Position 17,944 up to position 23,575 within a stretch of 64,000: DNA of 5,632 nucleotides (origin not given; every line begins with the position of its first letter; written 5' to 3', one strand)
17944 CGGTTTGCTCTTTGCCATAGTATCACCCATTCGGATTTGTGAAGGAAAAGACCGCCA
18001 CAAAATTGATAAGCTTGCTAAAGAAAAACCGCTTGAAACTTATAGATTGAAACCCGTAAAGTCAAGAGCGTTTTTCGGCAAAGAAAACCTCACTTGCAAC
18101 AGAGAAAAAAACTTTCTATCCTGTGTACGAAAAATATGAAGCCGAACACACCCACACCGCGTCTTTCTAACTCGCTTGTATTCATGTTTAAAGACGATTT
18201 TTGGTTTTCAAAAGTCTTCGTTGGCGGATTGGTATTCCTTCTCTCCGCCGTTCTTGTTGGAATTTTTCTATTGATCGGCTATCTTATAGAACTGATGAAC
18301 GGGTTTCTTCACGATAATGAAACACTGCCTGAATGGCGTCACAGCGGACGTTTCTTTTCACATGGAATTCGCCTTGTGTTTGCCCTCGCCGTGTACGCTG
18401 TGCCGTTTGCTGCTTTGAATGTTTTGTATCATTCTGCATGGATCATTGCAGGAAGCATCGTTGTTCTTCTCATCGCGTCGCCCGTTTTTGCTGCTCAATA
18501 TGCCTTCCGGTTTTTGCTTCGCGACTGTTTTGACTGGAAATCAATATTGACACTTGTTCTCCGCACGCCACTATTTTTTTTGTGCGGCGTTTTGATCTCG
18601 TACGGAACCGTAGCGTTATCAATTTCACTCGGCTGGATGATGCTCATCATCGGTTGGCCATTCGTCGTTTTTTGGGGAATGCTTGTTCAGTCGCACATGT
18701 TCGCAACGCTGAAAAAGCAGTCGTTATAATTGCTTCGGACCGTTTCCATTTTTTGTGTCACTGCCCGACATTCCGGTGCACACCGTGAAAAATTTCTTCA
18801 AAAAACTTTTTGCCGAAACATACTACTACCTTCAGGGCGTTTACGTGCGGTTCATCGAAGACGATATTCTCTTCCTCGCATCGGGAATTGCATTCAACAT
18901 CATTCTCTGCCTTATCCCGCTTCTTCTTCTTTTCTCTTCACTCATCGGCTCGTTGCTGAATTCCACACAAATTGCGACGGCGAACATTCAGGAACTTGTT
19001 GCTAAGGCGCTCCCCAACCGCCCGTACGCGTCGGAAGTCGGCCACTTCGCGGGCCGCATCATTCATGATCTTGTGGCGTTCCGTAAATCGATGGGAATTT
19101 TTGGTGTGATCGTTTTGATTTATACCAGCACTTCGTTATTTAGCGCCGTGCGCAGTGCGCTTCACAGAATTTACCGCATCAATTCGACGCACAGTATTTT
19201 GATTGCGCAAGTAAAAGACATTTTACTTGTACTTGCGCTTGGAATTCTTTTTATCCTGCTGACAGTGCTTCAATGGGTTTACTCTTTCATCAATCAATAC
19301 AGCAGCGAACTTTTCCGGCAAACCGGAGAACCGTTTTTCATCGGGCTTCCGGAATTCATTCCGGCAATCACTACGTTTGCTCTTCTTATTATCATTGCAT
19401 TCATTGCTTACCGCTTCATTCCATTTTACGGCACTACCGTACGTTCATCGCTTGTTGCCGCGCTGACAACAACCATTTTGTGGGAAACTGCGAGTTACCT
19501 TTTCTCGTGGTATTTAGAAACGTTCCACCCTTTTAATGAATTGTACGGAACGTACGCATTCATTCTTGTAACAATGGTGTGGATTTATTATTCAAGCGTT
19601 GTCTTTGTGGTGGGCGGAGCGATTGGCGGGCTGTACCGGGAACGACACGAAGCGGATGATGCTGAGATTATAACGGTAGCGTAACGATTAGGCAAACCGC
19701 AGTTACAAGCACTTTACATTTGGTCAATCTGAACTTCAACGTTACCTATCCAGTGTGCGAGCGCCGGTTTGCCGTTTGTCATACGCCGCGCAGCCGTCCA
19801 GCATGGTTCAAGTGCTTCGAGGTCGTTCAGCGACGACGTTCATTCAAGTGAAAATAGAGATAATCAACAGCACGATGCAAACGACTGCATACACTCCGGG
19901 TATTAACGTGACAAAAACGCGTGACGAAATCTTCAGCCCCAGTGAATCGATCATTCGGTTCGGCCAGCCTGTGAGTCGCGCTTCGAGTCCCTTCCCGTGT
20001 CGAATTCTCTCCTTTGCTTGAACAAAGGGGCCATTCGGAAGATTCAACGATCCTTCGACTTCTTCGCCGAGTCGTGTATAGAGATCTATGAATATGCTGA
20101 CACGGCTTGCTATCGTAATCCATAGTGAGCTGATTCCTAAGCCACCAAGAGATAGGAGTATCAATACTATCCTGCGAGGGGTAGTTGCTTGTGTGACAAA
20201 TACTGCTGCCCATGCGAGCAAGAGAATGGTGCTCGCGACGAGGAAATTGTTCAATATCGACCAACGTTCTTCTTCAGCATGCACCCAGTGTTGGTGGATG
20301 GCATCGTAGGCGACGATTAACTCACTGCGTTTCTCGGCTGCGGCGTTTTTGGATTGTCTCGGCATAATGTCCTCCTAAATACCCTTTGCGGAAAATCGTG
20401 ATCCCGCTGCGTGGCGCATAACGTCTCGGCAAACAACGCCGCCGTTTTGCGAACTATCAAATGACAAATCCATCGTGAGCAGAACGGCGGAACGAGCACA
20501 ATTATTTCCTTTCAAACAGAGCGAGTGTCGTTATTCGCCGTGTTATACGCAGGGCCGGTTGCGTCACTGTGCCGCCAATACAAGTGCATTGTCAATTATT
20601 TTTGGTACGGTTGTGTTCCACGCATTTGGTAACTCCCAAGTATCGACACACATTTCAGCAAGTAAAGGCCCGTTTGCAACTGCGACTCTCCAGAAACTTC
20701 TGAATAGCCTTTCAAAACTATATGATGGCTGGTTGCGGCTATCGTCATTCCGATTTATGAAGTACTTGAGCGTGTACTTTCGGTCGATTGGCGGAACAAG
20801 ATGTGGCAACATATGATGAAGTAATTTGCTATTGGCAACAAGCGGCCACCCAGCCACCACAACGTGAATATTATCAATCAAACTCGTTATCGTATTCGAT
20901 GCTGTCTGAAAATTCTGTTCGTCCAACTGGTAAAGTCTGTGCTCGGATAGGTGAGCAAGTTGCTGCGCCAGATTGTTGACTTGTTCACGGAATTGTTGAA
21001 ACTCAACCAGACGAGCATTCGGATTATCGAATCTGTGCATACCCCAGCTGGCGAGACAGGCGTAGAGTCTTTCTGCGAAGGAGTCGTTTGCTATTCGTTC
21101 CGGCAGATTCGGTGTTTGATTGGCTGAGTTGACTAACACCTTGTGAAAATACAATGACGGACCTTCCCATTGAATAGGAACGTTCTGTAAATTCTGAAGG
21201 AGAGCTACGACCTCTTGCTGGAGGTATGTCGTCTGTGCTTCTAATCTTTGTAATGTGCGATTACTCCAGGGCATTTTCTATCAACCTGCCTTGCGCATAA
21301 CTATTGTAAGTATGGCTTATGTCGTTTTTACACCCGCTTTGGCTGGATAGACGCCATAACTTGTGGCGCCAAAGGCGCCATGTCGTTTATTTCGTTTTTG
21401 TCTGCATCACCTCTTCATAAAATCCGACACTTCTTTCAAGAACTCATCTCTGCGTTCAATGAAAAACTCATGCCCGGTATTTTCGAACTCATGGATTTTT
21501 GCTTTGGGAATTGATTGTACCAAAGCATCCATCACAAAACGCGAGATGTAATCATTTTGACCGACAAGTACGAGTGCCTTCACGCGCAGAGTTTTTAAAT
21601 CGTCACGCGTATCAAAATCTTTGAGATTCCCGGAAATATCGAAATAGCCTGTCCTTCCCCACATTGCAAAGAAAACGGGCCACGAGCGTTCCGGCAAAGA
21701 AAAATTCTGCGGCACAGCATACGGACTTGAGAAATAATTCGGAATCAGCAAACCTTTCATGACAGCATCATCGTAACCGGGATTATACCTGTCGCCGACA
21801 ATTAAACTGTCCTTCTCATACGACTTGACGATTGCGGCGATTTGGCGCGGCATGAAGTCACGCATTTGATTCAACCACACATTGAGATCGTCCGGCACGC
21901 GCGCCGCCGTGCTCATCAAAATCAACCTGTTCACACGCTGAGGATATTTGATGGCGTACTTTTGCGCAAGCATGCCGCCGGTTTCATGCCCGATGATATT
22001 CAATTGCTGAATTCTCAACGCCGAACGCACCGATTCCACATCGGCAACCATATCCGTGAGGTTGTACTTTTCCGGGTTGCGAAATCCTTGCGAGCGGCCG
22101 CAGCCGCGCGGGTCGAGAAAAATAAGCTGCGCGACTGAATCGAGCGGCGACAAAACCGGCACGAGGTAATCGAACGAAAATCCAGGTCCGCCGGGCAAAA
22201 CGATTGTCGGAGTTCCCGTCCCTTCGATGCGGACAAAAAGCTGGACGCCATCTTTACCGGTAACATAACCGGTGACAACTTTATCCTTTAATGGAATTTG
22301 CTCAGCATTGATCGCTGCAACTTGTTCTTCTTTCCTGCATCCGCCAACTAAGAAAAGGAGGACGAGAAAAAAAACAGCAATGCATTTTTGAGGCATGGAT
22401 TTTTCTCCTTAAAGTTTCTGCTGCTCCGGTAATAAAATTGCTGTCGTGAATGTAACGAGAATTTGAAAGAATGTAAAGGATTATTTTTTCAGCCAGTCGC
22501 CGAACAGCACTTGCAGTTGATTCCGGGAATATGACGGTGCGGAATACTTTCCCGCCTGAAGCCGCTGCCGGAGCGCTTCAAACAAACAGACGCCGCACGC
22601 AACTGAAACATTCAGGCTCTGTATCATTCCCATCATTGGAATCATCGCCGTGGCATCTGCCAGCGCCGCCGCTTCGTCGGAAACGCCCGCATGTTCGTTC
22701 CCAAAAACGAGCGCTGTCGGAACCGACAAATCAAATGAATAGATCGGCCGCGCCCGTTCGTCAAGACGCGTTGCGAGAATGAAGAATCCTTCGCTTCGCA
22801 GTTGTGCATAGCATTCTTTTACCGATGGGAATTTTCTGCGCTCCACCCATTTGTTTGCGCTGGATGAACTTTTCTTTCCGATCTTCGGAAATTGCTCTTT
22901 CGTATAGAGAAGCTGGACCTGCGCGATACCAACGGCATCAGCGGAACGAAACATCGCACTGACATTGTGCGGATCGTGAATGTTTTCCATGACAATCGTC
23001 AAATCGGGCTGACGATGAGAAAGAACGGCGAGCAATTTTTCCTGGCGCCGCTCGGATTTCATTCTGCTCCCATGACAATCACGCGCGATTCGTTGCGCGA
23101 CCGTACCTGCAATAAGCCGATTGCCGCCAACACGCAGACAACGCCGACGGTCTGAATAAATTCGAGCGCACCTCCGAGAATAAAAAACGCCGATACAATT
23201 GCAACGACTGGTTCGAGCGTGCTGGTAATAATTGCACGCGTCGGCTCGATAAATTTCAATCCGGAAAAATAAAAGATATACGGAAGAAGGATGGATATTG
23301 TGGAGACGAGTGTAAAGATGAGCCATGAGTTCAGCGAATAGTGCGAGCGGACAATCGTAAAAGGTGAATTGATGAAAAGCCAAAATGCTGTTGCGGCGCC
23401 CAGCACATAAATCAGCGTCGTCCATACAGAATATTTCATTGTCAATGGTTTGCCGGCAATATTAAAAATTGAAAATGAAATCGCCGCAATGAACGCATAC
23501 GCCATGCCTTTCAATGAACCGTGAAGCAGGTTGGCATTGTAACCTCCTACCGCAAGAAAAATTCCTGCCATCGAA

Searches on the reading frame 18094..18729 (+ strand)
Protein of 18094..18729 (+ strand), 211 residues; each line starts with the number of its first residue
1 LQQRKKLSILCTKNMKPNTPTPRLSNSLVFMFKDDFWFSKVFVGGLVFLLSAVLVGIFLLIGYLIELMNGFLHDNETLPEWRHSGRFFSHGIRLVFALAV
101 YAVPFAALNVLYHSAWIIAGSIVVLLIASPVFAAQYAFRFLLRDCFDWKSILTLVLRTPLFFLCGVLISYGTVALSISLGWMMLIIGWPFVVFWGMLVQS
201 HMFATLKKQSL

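Call 28: search_protein_families(library=pfam, proteins=[window:18094-18729:+], max_evalue=0.0001)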
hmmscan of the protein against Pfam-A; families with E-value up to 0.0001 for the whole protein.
window:18094-18729:+ (211 aa): 1 family
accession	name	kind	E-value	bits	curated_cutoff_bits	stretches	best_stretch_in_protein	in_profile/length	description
PF13197.11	DUF4013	-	1.8e-07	31.6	26.9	1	46-173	2-117/168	Protein of unknown function (DUF4013)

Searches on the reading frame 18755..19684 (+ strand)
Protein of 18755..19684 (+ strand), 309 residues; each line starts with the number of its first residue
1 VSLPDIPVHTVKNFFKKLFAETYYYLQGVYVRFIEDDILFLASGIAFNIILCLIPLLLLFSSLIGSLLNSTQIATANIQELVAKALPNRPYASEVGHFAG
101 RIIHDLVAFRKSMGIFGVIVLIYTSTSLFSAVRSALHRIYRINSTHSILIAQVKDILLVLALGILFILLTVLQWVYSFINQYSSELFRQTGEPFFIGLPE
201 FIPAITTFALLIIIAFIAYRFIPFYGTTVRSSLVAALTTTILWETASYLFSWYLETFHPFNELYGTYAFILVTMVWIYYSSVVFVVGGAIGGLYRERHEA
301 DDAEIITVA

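Call 28: search_protein_families(library=pfam, proteins=[window:18755-19684:+], max_evalue=0.0001)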
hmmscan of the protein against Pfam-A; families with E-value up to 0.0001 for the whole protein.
window:18755-19684:+ (309 aa): 1 family
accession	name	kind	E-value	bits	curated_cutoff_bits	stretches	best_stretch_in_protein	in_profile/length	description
PF03631.20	Virul_fac_BrkB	-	1.9e-41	142.9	33.7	1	35-294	2-255/259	Virulence factor BrkB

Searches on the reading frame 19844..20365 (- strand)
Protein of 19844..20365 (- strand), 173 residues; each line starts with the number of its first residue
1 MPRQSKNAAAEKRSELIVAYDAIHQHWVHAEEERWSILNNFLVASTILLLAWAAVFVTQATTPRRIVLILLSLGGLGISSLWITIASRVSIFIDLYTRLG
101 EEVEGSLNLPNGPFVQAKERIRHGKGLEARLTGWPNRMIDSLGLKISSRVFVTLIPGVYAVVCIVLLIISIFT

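Call 28: search_protein_families(library=pfam, proteins=[window:19844-20365:-], max_evalue=0.0001)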
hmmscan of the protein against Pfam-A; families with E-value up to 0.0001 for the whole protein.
window:19844-20365:- (173 aa): 1 family
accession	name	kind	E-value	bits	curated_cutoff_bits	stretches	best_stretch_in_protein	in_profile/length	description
PF24838.2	8xMP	-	3.8e-08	33.7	30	1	19-171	3-135/136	Octameric membrane protein family (8xMP)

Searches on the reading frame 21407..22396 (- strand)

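Call 28: search_protein_families(library=pfam, proteins=[window:21407-22396:-], max_evalue=0.0001)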
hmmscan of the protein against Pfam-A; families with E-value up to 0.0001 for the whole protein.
window:21407-22396:- (329 aa): 3 families
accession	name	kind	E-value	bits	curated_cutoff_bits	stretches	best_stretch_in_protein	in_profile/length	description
PF00561.26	Abhydrolase_1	-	2e-26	93.6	25.8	1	65-315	4-244/245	alpha/beta hydrolase fold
PF12697.13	Abhydrolase_6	-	2.6e-15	58.1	26.3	1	65-320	2-215/217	Alpha/beta hydrolase family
PF12146.15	Hydrolase_4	-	3.8e-13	49.7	27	1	92-183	35-131/239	Serine aminopeptidase, S33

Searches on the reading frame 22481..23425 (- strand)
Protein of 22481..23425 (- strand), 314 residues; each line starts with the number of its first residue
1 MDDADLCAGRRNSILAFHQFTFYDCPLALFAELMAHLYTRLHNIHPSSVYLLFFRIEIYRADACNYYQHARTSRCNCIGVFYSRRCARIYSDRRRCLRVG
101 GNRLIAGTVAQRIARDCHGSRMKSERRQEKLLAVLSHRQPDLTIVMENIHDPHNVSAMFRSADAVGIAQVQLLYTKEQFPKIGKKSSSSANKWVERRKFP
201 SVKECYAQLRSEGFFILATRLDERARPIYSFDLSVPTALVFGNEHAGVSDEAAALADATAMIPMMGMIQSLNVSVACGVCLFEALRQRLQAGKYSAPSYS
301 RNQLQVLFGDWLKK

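Call 28: search_protein_families(library=pfam, proteins=[window:22481-23425:-], max_evalue=0.0001)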
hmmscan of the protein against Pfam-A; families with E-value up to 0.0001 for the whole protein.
window:22481-23425:- (314 aa): 1 family
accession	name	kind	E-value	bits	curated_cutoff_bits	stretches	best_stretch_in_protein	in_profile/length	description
PF00588.24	SpoU_methylase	-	2.8e-34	118.7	29.7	1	142-282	2-142/142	SpoU rRNA Methylase family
